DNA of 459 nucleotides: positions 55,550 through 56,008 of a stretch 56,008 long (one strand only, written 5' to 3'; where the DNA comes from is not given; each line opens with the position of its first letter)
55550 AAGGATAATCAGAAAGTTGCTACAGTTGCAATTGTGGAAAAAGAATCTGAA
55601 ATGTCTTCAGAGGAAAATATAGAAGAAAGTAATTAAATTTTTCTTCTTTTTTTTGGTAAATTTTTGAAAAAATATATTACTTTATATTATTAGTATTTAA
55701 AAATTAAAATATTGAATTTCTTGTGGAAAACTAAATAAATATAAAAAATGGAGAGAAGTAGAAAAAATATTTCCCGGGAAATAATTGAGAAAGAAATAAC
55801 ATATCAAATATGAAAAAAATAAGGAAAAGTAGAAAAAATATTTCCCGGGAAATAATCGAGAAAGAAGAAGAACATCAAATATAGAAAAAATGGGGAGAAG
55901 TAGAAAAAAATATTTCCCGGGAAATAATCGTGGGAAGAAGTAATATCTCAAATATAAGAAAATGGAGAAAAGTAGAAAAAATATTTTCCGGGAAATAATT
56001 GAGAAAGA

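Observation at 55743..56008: Phased tandem array of Noc-binding-site palindromes directly downstream of gyrA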

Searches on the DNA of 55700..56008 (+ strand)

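Call 67: search_dna_similar(query=window:55700-56008:+, collection=plasmids, mode=distant, max_rows=10)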
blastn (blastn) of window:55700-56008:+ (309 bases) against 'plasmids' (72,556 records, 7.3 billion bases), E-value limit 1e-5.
No match.

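Call 68: search_dna_similar(query=window:55700-56008:+, collection=phages, mode=distant, max_rows=10)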
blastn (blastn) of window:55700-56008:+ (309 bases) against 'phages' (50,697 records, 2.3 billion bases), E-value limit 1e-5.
No match.
